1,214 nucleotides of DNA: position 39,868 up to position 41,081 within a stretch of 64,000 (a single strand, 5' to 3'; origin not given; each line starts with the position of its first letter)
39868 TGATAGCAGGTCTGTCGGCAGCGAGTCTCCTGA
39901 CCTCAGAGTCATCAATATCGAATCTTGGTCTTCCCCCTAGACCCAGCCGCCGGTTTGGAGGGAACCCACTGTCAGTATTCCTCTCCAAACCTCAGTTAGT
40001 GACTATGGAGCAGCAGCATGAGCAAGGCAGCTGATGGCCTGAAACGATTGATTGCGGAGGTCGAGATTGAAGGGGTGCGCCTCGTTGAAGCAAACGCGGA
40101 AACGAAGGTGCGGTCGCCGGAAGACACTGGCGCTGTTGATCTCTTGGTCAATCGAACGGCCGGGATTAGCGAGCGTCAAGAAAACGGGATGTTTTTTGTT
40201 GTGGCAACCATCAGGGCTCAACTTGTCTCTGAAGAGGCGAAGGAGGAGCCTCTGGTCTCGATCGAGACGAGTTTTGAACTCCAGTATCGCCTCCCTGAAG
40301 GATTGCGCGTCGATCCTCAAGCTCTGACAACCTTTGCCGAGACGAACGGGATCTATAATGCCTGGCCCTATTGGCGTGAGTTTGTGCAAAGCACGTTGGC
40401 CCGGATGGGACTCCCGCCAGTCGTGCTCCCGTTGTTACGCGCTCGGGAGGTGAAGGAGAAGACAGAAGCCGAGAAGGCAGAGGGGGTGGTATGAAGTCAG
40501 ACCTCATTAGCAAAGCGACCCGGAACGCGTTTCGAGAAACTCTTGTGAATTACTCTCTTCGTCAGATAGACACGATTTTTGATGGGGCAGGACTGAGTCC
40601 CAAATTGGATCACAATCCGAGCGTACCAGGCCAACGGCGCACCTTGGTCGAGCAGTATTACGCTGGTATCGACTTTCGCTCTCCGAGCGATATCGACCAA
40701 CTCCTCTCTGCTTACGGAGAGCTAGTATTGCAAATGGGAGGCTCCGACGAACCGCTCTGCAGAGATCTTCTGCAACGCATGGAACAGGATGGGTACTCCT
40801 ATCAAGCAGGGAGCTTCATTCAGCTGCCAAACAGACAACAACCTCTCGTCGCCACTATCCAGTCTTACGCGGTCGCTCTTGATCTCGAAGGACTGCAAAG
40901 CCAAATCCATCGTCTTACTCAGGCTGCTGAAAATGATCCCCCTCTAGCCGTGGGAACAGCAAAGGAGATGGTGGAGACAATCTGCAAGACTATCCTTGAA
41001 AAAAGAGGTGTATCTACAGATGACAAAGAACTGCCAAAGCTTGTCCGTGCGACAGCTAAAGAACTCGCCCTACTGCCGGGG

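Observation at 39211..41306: Toxin-antitoxin-chaperone (TAC)-type HigB/HigA/SecB-like module fused to a HEPN/Abi_C-like gene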

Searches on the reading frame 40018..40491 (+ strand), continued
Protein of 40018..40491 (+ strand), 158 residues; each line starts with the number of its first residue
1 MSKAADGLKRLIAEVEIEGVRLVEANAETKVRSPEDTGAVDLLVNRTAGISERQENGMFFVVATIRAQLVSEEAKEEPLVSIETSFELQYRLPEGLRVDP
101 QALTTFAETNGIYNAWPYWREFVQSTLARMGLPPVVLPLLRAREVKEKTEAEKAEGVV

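Call 62: find_related_loci(query=A1, collection=viral_contigs, flank=4000)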
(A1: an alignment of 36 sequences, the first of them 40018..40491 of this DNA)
Query A1 (158 aa) in viral_contigs; peptide patterns used: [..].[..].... (x = any residue, [..] = any of these).
13 stretches matched a pattern; 6 encode a relative of the query (tblastn E <= 1e-3); 6 distinct loci.
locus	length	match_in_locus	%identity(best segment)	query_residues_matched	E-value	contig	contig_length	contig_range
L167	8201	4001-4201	43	76-144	4e-15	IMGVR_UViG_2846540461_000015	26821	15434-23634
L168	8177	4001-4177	46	79-139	7e-14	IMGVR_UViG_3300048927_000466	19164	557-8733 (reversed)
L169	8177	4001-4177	46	79-139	7e-14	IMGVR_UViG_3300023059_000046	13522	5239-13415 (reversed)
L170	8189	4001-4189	42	80-144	3e-13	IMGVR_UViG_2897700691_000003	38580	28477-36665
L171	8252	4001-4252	35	65-144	3e-13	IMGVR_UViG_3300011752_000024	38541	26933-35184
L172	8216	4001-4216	28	68-141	1e-7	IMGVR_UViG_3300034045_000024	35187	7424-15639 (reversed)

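Call 65: find_encoding_contigs(protein=P0001, flank=4000, max_places=4)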
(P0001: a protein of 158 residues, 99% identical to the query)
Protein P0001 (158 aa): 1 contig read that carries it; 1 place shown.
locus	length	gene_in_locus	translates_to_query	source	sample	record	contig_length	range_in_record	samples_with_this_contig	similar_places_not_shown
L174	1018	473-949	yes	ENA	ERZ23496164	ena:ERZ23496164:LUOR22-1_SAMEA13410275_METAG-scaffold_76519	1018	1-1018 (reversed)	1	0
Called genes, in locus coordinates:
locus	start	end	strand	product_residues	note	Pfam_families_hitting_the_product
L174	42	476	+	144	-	PF13560:HTH_31 (weak), PF01381:HTH_3, PF13443:HTH_26 (weak)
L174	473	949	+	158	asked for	-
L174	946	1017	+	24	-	?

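Call 67: search_solved_structures(query=L001:4184-4570:+, max_evalue=1)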
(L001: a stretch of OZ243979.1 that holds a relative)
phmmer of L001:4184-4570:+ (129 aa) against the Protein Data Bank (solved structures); distinct sequences matched with E-value up to 1: 1.
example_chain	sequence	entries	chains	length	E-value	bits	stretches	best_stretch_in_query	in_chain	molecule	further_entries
6af3_A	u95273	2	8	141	2.1e-05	28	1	13-122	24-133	HigB toxin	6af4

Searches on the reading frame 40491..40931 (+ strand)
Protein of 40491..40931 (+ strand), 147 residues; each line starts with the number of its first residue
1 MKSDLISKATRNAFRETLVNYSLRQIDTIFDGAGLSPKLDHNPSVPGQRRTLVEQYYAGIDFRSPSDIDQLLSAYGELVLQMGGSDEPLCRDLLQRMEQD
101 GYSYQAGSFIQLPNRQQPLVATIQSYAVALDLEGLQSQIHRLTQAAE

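Call 58: search_protein_families(library=pfam, proteins=[window:40491-40931:+], max_evalue=10)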
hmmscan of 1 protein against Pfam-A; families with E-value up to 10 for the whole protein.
seq(147 aa): 0 families
